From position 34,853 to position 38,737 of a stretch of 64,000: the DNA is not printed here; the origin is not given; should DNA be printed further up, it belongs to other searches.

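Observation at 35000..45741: Giant Kelch-TPR-GRAM protein (~3500 aa) assembled from three ORF fragments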

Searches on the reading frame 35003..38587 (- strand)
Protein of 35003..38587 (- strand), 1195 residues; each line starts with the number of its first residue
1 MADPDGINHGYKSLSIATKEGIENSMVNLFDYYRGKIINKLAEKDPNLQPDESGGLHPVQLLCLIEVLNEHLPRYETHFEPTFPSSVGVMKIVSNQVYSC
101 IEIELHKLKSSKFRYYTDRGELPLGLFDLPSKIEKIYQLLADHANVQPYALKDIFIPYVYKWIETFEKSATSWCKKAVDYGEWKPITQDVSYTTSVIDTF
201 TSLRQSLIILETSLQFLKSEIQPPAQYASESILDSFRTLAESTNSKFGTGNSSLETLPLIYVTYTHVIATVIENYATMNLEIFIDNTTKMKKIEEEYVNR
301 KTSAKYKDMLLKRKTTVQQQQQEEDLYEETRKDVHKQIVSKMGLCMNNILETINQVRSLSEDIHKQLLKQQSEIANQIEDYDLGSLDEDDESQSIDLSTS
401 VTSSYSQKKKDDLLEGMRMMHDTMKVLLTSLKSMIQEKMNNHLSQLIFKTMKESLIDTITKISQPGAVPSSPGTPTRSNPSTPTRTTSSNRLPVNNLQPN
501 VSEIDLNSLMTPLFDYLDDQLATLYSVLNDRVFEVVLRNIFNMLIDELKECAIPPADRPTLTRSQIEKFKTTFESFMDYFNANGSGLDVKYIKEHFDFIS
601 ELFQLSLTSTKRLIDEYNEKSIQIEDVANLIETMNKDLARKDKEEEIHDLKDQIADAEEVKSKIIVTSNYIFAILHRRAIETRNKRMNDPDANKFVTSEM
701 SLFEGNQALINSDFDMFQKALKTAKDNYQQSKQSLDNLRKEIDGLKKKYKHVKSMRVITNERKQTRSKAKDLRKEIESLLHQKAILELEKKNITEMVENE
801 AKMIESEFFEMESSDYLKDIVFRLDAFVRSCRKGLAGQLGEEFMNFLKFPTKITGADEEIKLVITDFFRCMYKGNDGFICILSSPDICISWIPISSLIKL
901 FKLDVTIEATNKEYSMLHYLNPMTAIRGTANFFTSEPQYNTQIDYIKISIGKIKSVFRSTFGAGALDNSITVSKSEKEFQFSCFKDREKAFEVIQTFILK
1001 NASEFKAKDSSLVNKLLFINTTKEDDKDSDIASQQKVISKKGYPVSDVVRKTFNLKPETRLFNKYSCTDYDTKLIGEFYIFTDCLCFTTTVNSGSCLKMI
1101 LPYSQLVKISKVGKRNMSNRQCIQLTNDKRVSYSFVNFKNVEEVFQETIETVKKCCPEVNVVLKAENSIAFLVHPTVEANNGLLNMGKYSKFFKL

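Call 29: search_protein_representatives(protein=window:35003-38587:-)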
Query: 1195 residues. Proteins with E-value up to 0.001 (for the whole library): 61; up to 1e-10: 17; up to 1e-30: 4. The best 61 are listed.
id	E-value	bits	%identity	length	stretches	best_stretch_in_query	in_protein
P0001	0.0e+00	2652.0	100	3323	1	1-1195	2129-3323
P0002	1.2e-95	338.1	30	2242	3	20-627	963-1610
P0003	1.7e-45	172.0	27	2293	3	20-782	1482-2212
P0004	5.2e-42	160.5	26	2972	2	20-900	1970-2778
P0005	9.0e-29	116.6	23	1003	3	942-1171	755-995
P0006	8.6e-25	103.4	31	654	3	947-1195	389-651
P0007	4.3e-24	101.1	26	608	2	959-1166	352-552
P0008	2.9e-20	88.4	29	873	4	956-1180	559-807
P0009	3.1e-19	85.0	30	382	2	946-1174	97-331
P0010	2.4e-16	75.5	29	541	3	511-619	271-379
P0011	7.4e-13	63.9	26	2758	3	8-214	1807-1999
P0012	7.9e-13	63.8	27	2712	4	512-617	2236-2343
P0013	6.7e-12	60.8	25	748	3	908-1153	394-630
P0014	9.7e-12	60.2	28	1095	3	501-619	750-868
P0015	2.7e-11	58.7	24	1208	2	11-224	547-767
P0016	4.0e-11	58.2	29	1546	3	508-632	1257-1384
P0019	1.8e-09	52.7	26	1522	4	1050-1146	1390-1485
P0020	9.6e-09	50.3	29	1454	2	120-197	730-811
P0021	1.7e-08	49.5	25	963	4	508-620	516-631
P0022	1.9e-07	46.0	24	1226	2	57-210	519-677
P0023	3.0e-07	45.4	26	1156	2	56-210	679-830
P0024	3.1e-07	45.3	28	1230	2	501-616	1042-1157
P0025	5.5e-07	44.5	28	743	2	489-623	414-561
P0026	8.5e-07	43.9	27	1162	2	149-251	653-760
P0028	1.7e-06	42.8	27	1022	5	1049-1146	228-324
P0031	4.1e-06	41.6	25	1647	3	507-620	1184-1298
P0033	9.6e-06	40.4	27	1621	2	87-211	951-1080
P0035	1.0e-05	40.3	22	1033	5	1047-1145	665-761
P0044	6.9e-05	37.5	23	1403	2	73-350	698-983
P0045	9.2e-05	37.1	23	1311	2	64-210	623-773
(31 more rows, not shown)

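Call 30: list_cluster_members(proteins=[P0001, P0002, P0003, P0004, P0011, P0012])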
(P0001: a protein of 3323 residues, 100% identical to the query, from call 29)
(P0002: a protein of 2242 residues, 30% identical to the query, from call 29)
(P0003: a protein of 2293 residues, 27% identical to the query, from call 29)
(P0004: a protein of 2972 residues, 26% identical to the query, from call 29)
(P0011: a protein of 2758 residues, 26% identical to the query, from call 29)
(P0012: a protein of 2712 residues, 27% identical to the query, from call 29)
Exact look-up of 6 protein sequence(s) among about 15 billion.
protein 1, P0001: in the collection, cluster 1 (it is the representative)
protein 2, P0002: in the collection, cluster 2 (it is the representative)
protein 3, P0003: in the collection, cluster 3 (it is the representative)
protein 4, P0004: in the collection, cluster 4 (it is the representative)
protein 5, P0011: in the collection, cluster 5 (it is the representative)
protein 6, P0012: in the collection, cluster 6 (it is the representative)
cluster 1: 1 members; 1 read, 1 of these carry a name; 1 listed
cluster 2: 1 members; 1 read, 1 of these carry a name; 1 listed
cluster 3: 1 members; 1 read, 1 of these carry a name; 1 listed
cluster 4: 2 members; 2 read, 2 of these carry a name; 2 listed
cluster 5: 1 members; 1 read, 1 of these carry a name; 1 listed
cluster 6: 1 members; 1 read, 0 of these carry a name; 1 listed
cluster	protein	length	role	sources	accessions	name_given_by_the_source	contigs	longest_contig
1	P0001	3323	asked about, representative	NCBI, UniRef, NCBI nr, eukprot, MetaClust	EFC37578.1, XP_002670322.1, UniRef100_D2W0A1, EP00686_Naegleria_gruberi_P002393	predicted protein [Naegleria gruberi] | Predicted protein n=1 Tax=Naegleria gruberi TaxID=5762 RepID=D2W0A1_NAEGR | uncharacterized protein NAEGRDRAFT_59745 [Naegleria gruberi]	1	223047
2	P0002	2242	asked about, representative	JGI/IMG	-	hypothetical protein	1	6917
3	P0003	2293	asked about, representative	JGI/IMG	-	tetratricopeptide (TPR) repeat protein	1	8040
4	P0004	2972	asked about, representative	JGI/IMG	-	Flp pilus assembly protein TadD/uncharacterized protein YqgV (UPF0045/DUF77 family)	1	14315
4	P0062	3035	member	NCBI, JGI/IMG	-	Flp pilus assembly protein TadD/uncharacterized protein YqgV (UPF0045/DUF77 family)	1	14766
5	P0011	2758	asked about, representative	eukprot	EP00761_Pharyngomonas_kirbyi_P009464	gb/GECH01009480.1/.p1 GENE.gb/GECH01009480.1/~~gb/GECH01009480.1/.p1 ORF type:complete ...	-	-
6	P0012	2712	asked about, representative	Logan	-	-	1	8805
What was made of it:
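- Identity and organism: calls 29, 30 (100% match to EFC37578.1 / XP_002670322.1 / D2W0A1).
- Tried and rejected: It was rejected when the exact protein matched Naegleria gruberi (call 30).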

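Call 31: search_protein_families(library=pfam, proteins=[P0002, P0003, P0004], max_evalue=0.01)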
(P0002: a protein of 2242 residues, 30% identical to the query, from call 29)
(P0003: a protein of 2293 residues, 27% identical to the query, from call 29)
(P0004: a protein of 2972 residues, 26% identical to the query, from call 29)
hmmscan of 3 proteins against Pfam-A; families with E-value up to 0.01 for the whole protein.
P0002 (2242 aa): 1 family
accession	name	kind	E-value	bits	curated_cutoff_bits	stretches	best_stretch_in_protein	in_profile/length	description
PF02893.26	GRAM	-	9.3e-14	51.7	23.6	2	2092-2183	4-101/112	GRAM domain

P0003 (2293 aa): 10 families
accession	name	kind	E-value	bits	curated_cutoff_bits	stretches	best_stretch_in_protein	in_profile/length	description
PF13431.12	TPR_17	-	2.9e-19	68.1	24.4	1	719-751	2-34/34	Tetratricopeptide repeat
PF07719.23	TPR_2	-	2.6e-16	58.8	27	2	459-491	1-33/34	Tetratricopeptide repeat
PF00515.34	TPR_1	-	8e-16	57.6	27.8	1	459-491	1-33/34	Tetratricopeptide repeat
PF14559.12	TPR_19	-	1.2e-12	48.4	25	2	591-652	7-68/68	Tetratricopeptide repeat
PF12895.13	ANAPC3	-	3.7e-12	46.8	27.2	2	589-654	3-67/82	Anaphase-promoting complex, cyclosome, subunit 3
PF13428.12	TPR_14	-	7.3e-10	39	23.5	0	764-803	1-40/44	Tetratricopeptide repeat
PF13432.12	TPR_16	-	3.6e-07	30.9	32.7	0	614-662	2-50/65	Tetratricopeptide repeat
PF13181.12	TPR_8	-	2.2e-06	27.8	25.7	0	459-491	1-33/34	Tetratricopeptide repeat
PF25575.1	TPR_BSK1_C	-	0.00026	21.3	42.2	0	591-649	58-117/118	Serine/threonine-protein kinase BSK1-like, TPR repeats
PF13424.12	TPR_12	-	0.00046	20.8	30.1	0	707-756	14-71/77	Tetratricopeptide repeat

P0004 (2972 aa): 16 families
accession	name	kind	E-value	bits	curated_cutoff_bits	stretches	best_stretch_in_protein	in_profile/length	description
PF07719.23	TPR_2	-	5e-24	82.8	27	1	1095-1127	2-34/34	Tetratricopeptide repeat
PF13431.12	TPR_17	-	1.4e-19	69.1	24.4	2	617-647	2-32/34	Tetratricopeptide repeat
PF00515.34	TPR_1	-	2e-17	62.6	27.8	1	1095-1127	2-34/34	Tetratricopeptide repeat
PF14559.12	TPR_19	-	2.2e-15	57.1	25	1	1228-1275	4-51/68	Tetratricopeptide repeat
PF24681.1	Kelch_KLHDC2_KLHL20_DRC7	-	2.1e-13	50.6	50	1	61-159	46-141/221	KLHDC2/KLHL20/DRC7 Kelch-repeats domain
PF12895.13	ANAPC3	-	2.7e-09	37.6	27.2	2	1074-1139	3-67/82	Anaphase-promoting complex, cyclosome, subunit 3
PF13428.12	TPR_14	-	7.8e-09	35.8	23.5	0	1251-1288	3-40/44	Tetratricopeptide repeat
PF13424.12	TPR_12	-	1.5e-08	35.2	30.1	0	191-252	5-68/77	Tetratricopeptide repeat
PF13414.12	TPR_11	-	1.9e-07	31.1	26.8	1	606-637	6-37/42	TPR repeat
PF13418.12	Kelch_4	-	5.1e-07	30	21.6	0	13-38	24-48/49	Galactose oxidase, central domain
PF13181.12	TPR_8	-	8.8e-07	29.1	25.7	0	1095-1127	2-34/34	Tetratricopeptide repeat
PF24981.1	Beta-prop_ATRN-LZTR1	-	1.1e-06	28.5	50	1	15-138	12-117/289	Attractin/LZTR1 beta-propeller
PF13432.12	TPR_16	-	3.9e-06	27.6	32.7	0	1099-1155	2-58/65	Tetratricopeptide repeat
PF13415.12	Kelch_3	-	1.5e-05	25.4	22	0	14-38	14-37/48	Galactose oxidase, central domain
PF13964.12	Kelch_6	-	0.00026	21.3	25.3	0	66-106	2-45/50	Kelch motif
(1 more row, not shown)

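Call 35: search_protein_families(library=pfam, proteins=[P0011, P0012, P0005, P0006, P0007, P0008, P0009], max_evalue=0.001)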
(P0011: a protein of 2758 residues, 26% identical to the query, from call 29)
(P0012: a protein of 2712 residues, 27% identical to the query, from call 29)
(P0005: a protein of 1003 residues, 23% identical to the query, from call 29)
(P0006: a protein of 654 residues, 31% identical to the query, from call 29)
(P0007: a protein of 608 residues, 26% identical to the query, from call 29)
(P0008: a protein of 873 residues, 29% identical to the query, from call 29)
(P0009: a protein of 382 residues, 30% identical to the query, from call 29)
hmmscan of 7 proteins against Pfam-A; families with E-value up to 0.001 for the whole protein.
P0011 (2758 aa): 27 families (the best 25 are shown)
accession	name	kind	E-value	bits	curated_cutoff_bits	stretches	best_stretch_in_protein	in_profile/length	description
PF24681.1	Kelch_KLHDC2_KLHL20_DRC7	-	8.2e-59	199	50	3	106-266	43-196/221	KLHDC2/KLHL20/DRC7 Kelch-repeats domain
PF07719.23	TPR_2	-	8.1e-37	122.7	27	0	1139-1171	2-34/34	Tetratricopeptide repeat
PF14559.12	TPR_19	-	4.1e-36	123.6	25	0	420-460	5-45/68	Tetratricopeptide repeat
PF24981.1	Beta-prop_ATRN-LZTR1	-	7e-32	111.3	50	3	138-209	13-85/289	Attractin/LZTR1 beta-propeller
PF13432.12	TPR_16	-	1.9e-29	102.1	32.7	1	1110-1171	3-64/65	Tetratricopeptide repeat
PF12895.13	ANAPC3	-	3.1e-28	98.3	27.2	1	472-533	20-80/82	Anaphase-promoting complex, cyclosome, subunit 3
PF00515.34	TPR_1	-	1.4e-27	94.7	27.8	0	1139-1171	2-34/34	Tetratricopeptide repeat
PF13428.12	TPR_14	-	2.4e-27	93.1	23.5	0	1267-1301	9-43/44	Tetratricopeptide repeat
PF13418.12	Kelch_4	-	3.1e-24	85.1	21.6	3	166-207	2-45/49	Galactose oxidase, central domain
PF13181.12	TPR_8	-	1.4e-18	65.8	25.7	0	1139-1170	2-33/34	Tetratricopeptide repeat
PF13414.12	TPR_11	-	7.3e-18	64.4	26.8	0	960-990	3-33/42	TPR repeat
PF13415.12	Kelch_3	-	1.7e-17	63.6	22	2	175-227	1-48/48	Galactose oxidase, central domain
PF02893.26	GRAM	-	4.1e-17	62.5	23.6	1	2472-2566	2-101/112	GRAM domain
PF13854.13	Kelch_HCF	-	4.7e-16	59.4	113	2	109-186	180-260/345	Host cell factor, Kelch-repeats domain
PF07646.21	Kelch_2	-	1.9e-15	56.4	21.3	1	113-155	1-44/48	Kelch motif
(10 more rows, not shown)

P0012 (2712 aa): 20 families
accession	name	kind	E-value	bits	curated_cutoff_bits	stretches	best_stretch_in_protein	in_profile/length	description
PF00515.34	TPR_1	-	4.8e-25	86.7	27.8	1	628-660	1-33/34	Tetratricopeptide repeat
PF07719.23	TPR_2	-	4.4e-24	83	27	0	1175-1208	1-34/34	Tetratricopeptide repeat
PF14559.12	TPR_19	-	1.2e-23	83.6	25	0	954-1003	4-53/68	Tetratricopeptide repeat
PF12895.13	ANAPC3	-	2e-22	79.7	27.2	2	263-350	3-80/82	Anaphase-promoting complex, cyclosome, subunit 3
PF13432.12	TPR_16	-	1.5e-18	67.3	32.7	0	905-974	2-64/65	Tetratricopeptide repeat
PF13428.12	TPR_14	-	2.4e-16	59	23.5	0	1179-1218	5-44/44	Tetratricopeptide repeat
PF13424.12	TPR_12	-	5.4e-16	59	30.1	0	290-349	10-68/77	Tetratricopeptide repeat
PF13181.12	TPR_8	-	4.1e-14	51.9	25.7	0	628-660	1-33/34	Tetratricopeptide repeat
PF13414.12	TPR_11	-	1.8e-12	47.1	26.8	2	603-640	3-40/42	TPR repeat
PF24681.1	Kelch_KLHDC2_KLHL20_DRC7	-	9.6e-12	45.1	50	1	64-169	74-173/221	KLHDC2/KLHL20/DRC7 Kelch-repeats domain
PF25575.1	TPR_BSK1_C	-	1.2e-08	35.3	42.2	0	607-662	55-111/118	Serine/threonine-protein kinase BSK1-like, TPR repeats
PF13176.12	TPR_7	-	1.9e-07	31.1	27.9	0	1186-1209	10-35/36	Tetratricopeptide repeat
PF13431.12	TPR_17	-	2.1e-07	31.1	24.4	0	617-648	2-33/34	Tetratricopeptide repeat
PF13415.12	Kelch_3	-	4.5e-07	30.3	22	1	63-102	12-48/48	Galactose oxidase, central domain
PF24981.1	Beta-prop_ATRN-LZTR1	-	7.6e-07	29.1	50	1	59-172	57-171/289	Attractin/LZTR1 beta-propeller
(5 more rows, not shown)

P0005 (1003 aa): 0 families

P0006 (654 aa): 0 families

P0007 (608 aa): 0 families

P0008 (873 aa): 1 family
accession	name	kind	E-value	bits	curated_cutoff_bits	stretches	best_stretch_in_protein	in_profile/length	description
PF02893.26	GRAM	-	1.1e-07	32.1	23.6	1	683-779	12-111/112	GRAM domain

P0009 (382 aa): 1 family
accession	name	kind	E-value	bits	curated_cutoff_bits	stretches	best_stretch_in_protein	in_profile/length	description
PF02893.26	GRAM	-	8.4e-09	35.7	23.6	1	208-309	5-109/112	GRAM domain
